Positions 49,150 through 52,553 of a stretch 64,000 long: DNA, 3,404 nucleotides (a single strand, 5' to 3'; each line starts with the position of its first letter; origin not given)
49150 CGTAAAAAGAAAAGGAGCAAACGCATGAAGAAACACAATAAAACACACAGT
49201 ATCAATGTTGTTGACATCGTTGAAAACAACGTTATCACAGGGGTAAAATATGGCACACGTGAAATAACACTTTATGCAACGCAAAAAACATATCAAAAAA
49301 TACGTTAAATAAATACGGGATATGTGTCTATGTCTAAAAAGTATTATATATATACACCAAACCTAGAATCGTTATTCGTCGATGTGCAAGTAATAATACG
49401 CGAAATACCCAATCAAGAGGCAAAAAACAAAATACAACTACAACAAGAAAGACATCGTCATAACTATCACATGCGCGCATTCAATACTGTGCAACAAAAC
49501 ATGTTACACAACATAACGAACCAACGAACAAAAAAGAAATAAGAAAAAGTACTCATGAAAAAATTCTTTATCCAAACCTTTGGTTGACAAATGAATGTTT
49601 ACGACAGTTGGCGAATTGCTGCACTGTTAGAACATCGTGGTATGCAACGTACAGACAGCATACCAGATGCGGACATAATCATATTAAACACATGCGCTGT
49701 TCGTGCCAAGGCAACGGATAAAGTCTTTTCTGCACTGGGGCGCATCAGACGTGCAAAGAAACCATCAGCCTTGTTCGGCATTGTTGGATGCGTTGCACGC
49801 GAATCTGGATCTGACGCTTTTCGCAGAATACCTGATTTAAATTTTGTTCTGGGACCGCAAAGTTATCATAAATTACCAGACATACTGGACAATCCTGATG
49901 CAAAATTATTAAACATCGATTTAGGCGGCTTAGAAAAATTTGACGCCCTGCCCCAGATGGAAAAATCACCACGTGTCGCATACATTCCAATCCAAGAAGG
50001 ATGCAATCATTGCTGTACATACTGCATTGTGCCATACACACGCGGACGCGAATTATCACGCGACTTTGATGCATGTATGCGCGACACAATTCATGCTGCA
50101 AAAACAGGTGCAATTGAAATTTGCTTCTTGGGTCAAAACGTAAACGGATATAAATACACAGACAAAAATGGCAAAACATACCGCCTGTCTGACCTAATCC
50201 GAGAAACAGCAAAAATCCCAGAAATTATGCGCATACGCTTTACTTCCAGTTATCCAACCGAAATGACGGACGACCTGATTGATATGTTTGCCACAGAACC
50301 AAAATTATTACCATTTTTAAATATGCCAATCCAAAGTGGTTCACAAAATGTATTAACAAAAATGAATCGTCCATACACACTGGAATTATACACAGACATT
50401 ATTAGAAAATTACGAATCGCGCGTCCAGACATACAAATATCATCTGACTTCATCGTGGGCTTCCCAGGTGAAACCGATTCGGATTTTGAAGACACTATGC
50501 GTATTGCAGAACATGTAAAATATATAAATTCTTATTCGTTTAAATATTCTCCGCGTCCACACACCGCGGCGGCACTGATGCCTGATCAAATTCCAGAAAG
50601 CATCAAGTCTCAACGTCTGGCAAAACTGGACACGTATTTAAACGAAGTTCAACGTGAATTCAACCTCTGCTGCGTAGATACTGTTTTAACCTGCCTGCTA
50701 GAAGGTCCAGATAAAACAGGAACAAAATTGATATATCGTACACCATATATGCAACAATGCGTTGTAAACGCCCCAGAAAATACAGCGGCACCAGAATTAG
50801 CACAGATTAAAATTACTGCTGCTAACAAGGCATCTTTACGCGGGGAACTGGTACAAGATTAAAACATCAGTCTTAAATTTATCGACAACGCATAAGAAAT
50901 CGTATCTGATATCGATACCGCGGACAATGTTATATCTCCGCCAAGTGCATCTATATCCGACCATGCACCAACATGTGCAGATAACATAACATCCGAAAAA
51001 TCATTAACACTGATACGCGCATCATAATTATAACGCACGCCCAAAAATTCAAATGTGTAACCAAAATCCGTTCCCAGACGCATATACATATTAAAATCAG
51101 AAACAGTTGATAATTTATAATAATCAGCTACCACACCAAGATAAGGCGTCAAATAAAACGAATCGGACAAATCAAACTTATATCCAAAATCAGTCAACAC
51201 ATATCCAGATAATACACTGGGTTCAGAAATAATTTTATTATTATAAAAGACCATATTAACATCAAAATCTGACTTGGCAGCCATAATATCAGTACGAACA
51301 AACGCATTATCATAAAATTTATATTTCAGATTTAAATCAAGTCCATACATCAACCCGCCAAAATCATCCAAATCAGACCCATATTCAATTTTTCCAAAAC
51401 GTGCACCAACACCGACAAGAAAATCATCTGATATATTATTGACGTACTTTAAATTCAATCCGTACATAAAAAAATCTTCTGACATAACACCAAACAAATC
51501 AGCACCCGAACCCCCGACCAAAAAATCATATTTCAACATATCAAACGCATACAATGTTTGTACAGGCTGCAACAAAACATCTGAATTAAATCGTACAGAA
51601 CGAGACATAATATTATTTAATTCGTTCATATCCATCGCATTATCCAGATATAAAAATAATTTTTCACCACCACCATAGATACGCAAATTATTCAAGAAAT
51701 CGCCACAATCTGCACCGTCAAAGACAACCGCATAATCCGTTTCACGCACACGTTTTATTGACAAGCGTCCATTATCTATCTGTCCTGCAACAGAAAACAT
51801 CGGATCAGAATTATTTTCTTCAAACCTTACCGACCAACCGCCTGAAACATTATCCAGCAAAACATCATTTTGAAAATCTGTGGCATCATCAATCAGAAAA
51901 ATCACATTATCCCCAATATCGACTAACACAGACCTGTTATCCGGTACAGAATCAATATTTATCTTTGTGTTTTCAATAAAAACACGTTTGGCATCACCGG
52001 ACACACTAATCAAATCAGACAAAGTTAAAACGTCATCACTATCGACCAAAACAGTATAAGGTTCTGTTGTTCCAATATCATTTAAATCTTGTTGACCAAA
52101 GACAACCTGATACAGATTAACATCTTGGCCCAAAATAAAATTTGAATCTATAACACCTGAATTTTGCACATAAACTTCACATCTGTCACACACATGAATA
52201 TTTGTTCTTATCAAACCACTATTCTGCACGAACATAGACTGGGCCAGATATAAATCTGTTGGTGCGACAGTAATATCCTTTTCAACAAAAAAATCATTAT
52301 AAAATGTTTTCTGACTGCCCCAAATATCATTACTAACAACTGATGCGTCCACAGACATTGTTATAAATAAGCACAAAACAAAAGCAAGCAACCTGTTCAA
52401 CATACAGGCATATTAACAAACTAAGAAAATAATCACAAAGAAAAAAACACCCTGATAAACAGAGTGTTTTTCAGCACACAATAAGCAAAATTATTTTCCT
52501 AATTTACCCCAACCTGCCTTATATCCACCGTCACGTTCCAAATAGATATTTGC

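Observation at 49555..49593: In-frame TGA at the conserved first cysteine codon of miaB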

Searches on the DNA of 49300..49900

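Call 28: search_rna_families(source=window, start=49300, end=49900, threshold=evalue, max_evalue=10)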
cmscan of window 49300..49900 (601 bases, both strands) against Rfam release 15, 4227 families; matches with E-value up to 10: 1.
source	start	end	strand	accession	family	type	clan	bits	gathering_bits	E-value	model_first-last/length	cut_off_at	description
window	49529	49583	-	RF02696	Teg49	Gene; sRNA;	-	17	186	4.2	1-196/196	no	Teg49 sRNA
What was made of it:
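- Rfam finds nothing (call 28).
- Tried and rejected: Rfam at E <= 10 over 49300-49900 gave only a chance sRNA hit on the opposite strand (call 28).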

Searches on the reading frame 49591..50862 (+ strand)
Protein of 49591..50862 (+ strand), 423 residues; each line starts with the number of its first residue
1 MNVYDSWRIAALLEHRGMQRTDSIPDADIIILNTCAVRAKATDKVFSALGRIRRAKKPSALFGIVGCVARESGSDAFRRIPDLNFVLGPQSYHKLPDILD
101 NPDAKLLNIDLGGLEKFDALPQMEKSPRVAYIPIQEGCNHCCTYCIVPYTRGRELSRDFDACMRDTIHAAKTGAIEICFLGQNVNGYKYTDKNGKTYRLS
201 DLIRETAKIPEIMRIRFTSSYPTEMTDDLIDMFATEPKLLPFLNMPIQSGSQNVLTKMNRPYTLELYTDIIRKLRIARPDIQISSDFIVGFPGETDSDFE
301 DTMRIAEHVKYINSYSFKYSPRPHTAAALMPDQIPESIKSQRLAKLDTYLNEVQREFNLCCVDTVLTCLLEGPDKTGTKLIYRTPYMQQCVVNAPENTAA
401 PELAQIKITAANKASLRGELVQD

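Call 7: find_encoding_contigs(protein=window:49591-50862:+, flank=10000, max_places=10)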
Protein window:49591-50862:+ (423 aa): no gene with exactly this product is on record in the collection.

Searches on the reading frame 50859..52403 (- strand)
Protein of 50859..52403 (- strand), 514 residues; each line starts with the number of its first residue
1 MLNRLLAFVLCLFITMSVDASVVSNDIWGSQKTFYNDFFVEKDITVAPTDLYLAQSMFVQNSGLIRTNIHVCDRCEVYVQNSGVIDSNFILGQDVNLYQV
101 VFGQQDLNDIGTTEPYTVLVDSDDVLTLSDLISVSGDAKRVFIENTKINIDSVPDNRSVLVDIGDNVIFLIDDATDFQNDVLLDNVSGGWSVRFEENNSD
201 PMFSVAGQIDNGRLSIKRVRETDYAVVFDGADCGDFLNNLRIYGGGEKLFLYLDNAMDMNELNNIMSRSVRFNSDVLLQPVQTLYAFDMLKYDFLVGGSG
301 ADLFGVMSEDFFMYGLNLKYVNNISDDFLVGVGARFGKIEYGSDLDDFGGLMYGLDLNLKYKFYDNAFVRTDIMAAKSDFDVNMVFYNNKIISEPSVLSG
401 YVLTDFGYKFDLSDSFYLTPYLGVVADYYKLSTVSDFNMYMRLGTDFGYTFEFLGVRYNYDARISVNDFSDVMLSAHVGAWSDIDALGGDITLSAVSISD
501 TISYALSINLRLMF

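Call 75: search_protein_families(library=pfam, max_evalue=0.001, proteins=[window:50859-52403:-])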
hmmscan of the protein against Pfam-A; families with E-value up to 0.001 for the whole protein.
window:50859-52403:- (514 aa): 1 family
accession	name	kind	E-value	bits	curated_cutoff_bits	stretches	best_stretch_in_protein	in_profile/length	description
PF03797.25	Autotransporter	-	3.7e-06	27.3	26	1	324-498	36-216/255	Autotransporter beta-domain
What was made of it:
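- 50859..52403 (-): Convergent autotransporter-like gene whose stop overlaps the miaB stop. Pfam Autotransporter at 27.3 bits (call 75).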
